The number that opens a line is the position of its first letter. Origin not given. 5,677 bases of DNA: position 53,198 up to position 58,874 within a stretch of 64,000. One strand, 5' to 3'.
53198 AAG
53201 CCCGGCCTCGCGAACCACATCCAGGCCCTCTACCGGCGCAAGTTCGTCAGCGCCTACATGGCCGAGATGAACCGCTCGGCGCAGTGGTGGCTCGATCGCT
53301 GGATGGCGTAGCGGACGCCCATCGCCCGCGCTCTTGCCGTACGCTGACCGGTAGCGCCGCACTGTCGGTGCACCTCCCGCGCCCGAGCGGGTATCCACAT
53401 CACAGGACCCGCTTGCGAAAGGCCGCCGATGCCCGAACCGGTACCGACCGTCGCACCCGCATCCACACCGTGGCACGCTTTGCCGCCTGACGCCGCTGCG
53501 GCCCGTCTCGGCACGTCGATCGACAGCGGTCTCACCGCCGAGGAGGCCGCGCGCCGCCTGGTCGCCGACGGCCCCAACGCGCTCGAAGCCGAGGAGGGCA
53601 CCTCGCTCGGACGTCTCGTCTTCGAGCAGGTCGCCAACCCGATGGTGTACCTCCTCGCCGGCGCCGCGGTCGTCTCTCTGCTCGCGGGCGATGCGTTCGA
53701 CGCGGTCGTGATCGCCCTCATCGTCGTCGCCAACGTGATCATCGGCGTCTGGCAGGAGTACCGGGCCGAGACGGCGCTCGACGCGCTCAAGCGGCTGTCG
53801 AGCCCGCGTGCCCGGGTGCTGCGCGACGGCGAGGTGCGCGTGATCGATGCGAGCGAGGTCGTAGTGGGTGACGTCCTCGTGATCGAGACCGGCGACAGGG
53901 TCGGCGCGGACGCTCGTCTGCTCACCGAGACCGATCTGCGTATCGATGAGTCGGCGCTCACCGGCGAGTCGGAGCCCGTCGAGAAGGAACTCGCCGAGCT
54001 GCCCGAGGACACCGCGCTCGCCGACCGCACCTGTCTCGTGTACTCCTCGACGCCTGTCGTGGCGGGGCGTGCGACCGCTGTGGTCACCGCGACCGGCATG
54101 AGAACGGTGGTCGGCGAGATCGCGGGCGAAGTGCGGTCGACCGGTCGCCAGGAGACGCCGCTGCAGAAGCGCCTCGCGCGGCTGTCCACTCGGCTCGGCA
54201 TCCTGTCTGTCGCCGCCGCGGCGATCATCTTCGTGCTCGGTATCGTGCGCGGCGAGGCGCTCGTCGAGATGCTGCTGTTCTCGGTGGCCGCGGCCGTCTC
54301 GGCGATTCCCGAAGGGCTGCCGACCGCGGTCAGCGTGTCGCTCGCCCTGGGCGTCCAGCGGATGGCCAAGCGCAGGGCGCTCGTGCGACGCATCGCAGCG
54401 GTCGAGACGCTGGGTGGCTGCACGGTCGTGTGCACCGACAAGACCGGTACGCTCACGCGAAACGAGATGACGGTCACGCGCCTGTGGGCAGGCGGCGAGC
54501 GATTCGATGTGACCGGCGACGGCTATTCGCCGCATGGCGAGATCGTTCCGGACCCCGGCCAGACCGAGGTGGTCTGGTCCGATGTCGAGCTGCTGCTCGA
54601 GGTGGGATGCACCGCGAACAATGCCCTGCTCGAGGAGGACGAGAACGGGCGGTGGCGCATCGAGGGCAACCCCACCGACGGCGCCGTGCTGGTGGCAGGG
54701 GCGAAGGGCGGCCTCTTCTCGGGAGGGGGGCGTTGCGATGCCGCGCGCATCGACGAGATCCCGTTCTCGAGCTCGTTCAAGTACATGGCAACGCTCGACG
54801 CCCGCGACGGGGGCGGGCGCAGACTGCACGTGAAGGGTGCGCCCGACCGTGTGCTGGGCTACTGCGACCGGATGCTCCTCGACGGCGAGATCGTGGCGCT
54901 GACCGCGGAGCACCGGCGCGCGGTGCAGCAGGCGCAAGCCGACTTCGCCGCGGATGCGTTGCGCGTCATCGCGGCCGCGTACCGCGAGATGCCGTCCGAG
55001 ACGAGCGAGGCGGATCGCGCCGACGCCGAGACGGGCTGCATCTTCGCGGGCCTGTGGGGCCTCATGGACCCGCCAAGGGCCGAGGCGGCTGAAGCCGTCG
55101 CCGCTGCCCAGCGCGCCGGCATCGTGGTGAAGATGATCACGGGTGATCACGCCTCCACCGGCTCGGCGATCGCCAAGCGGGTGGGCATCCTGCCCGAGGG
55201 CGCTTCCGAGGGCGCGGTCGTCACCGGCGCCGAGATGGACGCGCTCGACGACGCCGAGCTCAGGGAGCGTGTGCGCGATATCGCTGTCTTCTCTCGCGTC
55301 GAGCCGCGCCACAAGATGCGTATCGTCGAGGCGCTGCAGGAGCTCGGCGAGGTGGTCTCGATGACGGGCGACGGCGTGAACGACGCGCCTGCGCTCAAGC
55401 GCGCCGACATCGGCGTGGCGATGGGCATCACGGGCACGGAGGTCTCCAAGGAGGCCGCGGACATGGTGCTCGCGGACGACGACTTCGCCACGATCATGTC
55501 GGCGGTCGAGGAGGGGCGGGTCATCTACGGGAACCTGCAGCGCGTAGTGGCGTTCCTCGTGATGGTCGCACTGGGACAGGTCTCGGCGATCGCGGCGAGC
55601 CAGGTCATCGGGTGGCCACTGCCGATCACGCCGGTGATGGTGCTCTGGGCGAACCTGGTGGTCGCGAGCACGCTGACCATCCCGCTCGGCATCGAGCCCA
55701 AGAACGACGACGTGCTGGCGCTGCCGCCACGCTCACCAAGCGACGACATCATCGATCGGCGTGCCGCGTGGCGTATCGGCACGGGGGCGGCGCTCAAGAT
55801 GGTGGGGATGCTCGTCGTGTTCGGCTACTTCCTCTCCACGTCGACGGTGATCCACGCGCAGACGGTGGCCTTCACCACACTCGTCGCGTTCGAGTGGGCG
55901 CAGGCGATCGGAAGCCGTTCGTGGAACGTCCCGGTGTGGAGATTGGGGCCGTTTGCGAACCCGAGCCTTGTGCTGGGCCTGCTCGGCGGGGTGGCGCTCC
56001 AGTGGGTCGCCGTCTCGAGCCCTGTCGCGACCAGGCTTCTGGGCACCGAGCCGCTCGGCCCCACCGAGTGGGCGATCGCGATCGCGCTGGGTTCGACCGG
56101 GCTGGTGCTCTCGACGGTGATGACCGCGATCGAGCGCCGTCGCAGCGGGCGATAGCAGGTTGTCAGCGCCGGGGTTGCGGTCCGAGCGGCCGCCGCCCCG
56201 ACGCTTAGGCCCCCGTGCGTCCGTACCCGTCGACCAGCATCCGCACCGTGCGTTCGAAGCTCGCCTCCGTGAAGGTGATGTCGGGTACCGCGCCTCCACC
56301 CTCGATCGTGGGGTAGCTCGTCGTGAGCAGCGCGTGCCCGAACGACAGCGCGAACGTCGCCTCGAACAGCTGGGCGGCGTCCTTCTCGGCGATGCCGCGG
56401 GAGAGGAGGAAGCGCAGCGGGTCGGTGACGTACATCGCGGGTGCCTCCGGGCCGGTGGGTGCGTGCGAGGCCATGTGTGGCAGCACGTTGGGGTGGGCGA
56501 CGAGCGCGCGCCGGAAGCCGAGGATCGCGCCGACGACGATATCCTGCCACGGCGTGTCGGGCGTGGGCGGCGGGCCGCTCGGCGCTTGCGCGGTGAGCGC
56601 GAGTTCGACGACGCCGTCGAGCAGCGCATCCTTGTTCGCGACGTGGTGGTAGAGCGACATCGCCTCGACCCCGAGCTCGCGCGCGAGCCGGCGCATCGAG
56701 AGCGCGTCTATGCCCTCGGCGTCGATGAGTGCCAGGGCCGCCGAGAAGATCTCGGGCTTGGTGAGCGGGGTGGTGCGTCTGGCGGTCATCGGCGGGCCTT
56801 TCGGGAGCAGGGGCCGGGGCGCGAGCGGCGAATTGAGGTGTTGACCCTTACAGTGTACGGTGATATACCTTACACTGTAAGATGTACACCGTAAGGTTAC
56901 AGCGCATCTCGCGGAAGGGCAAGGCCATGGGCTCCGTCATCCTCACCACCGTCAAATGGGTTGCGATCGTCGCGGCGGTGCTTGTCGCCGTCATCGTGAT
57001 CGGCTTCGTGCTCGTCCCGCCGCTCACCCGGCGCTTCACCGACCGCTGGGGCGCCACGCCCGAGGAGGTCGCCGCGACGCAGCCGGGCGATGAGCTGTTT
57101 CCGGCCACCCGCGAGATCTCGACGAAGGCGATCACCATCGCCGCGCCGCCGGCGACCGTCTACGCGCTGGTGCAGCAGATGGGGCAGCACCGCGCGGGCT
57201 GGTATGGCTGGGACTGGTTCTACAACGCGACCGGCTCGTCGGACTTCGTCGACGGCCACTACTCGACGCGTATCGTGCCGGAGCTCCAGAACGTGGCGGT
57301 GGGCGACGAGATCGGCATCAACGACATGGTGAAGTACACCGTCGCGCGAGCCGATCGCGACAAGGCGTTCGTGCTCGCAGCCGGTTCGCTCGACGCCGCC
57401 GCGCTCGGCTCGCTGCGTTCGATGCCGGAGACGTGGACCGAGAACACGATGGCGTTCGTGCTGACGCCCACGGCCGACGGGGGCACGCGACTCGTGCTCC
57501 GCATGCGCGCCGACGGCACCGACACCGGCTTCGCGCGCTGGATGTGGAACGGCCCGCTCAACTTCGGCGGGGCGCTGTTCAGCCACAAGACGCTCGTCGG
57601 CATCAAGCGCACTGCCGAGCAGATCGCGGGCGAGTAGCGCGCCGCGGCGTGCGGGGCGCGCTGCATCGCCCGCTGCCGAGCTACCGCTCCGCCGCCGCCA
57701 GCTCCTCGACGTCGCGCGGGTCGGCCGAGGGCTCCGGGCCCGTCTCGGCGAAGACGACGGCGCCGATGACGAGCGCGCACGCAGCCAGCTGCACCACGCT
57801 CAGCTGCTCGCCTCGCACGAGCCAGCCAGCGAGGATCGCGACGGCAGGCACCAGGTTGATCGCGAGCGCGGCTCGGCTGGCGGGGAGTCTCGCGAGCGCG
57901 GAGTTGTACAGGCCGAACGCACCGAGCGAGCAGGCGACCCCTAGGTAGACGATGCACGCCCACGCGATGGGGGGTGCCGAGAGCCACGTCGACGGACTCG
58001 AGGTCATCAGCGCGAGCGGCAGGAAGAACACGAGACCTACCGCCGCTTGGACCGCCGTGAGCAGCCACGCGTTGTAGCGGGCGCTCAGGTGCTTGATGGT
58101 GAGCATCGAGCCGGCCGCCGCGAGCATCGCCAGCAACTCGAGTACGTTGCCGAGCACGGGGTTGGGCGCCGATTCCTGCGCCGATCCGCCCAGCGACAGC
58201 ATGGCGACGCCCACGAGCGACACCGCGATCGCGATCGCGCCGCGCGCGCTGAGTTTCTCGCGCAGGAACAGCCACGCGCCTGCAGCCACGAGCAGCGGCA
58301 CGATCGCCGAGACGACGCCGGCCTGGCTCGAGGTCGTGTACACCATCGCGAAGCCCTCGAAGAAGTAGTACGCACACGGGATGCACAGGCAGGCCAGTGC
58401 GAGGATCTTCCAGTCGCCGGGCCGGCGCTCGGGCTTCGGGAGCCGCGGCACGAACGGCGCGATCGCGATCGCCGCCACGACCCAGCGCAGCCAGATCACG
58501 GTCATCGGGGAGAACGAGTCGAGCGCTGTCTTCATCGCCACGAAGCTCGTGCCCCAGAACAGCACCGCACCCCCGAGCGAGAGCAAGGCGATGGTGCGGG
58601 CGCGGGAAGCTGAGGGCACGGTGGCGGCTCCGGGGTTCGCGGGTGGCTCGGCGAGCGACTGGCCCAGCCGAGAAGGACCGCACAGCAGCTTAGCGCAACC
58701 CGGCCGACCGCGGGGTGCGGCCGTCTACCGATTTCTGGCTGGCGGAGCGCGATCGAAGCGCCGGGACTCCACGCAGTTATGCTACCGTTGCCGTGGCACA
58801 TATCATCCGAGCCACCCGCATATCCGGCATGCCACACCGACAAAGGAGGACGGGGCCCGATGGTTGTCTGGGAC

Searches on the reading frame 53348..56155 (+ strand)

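Call 43: search_protein_families(library=pfam, proteins=[window:53348-56155:+], max_evalue=0.001)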
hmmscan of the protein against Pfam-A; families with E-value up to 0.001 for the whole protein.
window:53348-56155:+ (935 aa): 5 families
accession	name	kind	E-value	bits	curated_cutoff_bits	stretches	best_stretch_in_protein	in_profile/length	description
PF00122.25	E1-E2_ATPase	-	9e-51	172.4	28.1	1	150-342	2-181/181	E1-E2 ATPase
PF00689.26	Cation_ATPase_C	-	3.7e-37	128.2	27.3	1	757-925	1-172/175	Cation transporting ATPase, C-terminus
PF00690.31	Cation_ATPase_N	-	5.4e-19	68.1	20.4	1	42-110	1-69/69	Cation transporter/ATPase, N-terminus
PF13246.12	Cation_ATPase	-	5.3e-17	62.1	21.7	1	422-508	2-90/91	Cation transport ATPase (P-type)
PF00702.32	Hydrolase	-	2e-14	54.9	26.4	1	521-687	49-191/191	haloacid dehalogenase-like hydrolase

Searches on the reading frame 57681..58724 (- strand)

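Call 43: search_protein_families(library=pfam, proteins=[window:57681-58724:-], max_evalue=0.001)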
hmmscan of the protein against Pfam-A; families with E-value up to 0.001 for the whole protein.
window:57681-58724:- (347 aa): 1 family
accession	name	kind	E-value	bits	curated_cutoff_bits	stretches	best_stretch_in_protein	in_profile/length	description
PF00892.27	EamA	-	5e-44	150.3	28.2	2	47-177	4-134/135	EamA-like transporter family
